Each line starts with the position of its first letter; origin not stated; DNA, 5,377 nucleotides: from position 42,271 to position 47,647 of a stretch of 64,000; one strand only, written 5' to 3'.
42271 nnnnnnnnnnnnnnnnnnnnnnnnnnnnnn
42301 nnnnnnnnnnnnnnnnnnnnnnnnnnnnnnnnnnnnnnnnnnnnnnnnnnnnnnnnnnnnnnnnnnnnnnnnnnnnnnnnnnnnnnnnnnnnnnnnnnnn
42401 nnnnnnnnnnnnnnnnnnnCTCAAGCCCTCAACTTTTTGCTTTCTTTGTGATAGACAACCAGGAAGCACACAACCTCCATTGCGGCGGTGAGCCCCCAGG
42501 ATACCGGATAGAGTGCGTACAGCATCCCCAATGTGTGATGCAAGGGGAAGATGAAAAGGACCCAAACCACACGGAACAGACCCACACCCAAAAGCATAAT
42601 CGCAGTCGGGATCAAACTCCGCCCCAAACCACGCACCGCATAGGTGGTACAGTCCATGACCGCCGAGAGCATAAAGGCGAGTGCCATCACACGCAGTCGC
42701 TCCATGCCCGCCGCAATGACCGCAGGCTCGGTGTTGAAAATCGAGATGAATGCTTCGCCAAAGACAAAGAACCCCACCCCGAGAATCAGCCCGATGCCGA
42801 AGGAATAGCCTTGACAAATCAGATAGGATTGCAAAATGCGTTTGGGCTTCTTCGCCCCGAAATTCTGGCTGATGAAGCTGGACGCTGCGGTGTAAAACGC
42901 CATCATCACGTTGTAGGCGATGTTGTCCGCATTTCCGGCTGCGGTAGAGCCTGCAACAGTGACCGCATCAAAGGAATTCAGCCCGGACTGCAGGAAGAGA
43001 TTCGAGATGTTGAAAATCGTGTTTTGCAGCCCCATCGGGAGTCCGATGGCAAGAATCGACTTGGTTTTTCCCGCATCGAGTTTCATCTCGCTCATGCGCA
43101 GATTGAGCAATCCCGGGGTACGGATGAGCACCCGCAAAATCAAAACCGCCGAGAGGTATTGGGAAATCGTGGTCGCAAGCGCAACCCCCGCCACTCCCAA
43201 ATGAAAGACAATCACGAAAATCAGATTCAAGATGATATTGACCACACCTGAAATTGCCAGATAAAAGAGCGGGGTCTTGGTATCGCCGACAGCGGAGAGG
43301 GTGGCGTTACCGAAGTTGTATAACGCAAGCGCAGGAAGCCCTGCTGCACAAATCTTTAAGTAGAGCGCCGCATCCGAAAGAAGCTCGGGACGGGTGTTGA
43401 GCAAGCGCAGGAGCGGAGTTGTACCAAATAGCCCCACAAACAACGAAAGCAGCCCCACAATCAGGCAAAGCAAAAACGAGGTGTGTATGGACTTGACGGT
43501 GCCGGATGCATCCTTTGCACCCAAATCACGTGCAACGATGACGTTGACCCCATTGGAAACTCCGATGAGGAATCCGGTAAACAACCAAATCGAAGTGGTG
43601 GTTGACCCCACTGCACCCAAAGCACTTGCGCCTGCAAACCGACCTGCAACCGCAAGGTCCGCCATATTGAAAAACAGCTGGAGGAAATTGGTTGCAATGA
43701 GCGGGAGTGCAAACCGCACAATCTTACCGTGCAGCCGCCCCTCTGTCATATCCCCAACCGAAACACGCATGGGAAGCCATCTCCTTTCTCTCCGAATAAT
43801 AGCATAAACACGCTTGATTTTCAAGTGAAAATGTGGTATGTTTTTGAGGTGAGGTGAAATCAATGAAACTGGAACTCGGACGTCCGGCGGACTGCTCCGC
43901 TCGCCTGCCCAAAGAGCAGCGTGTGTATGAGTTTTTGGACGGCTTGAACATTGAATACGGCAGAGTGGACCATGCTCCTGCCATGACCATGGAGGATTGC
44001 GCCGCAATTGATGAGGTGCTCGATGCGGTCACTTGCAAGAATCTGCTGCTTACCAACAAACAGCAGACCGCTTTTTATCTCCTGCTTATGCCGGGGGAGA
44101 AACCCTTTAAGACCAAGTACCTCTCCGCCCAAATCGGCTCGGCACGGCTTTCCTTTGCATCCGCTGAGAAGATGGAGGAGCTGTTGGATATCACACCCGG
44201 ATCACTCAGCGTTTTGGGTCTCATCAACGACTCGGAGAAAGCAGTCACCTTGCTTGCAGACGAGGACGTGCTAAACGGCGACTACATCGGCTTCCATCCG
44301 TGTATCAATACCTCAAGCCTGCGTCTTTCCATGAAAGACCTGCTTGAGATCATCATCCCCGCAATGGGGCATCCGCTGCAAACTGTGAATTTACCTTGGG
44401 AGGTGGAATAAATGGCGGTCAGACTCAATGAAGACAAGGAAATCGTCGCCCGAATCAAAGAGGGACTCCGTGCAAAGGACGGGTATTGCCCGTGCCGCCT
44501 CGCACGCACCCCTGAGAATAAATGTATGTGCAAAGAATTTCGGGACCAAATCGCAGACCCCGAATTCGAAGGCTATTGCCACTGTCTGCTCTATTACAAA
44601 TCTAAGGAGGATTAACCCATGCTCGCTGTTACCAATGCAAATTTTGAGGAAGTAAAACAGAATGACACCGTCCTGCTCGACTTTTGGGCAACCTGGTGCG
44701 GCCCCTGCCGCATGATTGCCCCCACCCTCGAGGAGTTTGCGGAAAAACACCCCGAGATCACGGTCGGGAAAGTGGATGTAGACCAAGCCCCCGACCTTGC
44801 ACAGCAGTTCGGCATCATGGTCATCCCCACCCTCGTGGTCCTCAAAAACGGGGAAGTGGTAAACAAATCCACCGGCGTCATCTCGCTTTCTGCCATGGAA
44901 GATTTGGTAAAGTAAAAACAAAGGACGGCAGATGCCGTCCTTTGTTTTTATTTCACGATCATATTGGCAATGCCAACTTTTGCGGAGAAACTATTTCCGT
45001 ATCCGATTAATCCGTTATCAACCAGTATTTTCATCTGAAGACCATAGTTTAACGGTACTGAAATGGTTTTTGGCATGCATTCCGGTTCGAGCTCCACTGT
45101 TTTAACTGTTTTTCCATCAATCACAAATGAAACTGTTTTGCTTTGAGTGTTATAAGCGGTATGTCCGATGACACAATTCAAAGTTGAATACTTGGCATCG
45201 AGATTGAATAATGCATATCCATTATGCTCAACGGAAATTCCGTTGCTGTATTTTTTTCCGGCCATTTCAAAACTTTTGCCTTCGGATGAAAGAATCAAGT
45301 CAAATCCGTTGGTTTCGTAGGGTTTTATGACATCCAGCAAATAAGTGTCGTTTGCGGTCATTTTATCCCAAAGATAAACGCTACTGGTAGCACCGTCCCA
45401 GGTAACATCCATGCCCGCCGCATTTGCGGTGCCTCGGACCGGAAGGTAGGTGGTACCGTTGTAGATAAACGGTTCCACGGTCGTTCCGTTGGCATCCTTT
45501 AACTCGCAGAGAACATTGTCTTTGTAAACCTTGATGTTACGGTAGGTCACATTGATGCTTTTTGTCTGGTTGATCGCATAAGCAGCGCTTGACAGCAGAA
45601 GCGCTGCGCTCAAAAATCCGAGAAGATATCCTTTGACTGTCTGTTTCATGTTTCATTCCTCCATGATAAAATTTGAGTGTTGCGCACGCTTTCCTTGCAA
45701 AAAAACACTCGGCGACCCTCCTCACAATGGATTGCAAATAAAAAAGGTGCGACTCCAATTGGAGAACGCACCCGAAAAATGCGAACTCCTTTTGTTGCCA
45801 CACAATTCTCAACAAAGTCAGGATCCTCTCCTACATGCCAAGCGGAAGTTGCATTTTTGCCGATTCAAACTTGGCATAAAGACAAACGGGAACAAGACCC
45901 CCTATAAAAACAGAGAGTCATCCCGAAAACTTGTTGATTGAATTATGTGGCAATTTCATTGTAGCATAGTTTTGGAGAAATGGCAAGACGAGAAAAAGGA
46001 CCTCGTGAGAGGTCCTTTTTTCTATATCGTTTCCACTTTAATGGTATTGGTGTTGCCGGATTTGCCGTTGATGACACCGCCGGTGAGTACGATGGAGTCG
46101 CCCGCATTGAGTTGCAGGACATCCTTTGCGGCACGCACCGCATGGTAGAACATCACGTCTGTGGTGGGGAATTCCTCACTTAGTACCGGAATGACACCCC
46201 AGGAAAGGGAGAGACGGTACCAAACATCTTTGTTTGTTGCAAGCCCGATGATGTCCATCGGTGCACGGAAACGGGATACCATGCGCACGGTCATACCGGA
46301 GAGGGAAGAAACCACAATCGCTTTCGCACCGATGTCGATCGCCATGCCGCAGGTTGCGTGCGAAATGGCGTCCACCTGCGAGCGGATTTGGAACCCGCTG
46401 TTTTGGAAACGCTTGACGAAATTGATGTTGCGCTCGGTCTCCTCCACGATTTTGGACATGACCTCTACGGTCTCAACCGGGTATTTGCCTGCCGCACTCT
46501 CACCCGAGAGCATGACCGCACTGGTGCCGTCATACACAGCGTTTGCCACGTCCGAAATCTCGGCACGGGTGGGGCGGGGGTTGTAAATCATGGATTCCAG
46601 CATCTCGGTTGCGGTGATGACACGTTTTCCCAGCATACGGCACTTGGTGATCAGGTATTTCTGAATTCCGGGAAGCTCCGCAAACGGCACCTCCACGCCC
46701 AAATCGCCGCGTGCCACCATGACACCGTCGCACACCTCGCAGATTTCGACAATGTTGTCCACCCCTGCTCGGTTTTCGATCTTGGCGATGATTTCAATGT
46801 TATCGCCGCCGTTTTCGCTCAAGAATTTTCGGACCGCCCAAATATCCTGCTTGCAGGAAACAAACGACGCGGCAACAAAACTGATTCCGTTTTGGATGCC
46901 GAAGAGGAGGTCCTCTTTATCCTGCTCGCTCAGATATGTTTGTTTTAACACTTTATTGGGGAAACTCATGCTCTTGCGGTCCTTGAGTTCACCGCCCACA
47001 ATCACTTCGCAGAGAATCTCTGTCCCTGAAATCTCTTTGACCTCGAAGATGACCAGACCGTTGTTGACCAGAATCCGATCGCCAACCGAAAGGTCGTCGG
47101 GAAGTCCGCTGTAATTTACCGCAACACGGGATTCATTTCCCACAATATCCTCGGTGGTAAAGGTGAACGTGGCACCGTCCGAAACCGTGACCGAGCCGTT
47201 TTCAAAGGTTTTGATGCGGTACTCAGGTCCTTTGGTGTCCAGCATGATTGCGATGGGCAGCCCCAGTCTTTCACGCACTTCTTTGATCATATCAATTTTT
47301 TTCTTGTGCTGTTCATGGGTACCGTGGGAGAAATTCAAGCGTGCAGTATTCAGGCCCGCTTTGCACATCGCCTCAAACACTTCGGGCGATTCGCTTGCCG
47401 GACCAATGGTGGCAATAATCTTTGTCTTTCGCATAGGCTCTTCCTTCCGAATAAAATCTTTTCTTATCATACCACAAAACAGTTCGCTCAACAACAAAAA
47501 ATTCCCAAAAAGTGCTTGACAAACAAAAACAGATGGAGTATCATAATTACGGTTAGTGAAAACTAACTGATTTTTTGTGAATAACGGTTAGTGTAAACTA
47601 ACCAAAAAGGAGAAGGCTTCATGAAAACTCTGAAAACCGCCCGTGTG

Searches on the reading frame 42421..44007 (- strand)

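Call 79: search_protein_families(library=pfam, proteins=[window:42421-44007:-], max_evalue=0.001)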
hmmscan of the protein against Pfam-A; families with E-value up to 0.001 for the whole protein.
window:42421-44007:- (528 aa): 2 families
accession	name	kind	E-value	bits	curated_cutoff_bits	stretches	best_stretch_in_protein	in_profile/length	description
PF01554.23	MatE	-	7e-49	166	24.9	2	102-263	1-161/161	MatE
PF03023.19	MurJ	-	1.4e-09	37.6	27.4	1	158-312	261-417/451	Lipid II flippase MurJ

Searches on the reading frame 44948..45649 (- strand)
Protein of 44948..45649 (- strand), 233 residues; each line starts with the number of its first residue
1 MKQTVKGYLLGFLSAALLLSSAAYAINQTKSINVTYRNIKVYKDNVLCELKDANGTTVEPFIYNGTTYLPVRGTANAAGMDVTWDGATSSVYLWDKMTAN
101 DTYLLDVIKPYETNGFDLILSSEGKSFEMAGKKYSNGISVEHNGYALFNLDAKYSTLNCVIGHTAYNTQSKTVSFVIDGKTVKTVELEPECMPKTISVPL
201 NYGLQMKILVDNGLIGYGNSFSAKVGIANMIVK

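Call 79: search_protein_families(library=pfam, proteins=[window:44948-45649:-], max_evalue=0.001)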
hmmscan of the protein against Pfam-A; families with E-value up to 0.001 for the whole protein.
window:44948-45649:- (233 aa): 2 families
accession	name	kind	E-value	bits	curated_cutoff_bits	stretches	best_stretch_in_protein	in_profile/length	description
PF07833.16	Cu_amine_oxidN1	-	2.4e-09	37.5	24.2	1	57-93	10-46/108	Copper amine oxidase N-terminal domain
PF08305.17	NPCBM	-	6.7e-06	26.6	23.9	1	117-213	26-120/137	NPCBM/NEW2 domain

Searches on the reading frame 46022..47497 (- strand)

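Call 79: search_protein_families(library=pfam, proteins=[window:46022-47497:-], max_evalue=0.001)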
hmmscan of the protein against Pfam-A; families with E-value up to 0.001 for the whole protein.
window:46022-47497:- (491 aa): 3 families
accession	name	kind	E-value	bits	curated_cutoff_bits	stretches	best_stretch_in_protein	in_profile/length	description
PF00224.27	PK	-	2.3e-122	408.6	30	1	22-344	1-328/328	Pyruvate kinase, barrel domain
PF02887.21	PK_C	-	4.8e-32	110.9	28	1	376-488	1-113/114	Pyruvate kinase, alpha/beta domain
PF03328.21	HpcH_HpaI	-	0.0006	19.6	25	1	198-270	79-158/221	HpcH/HpaI aldolase/citrate lyase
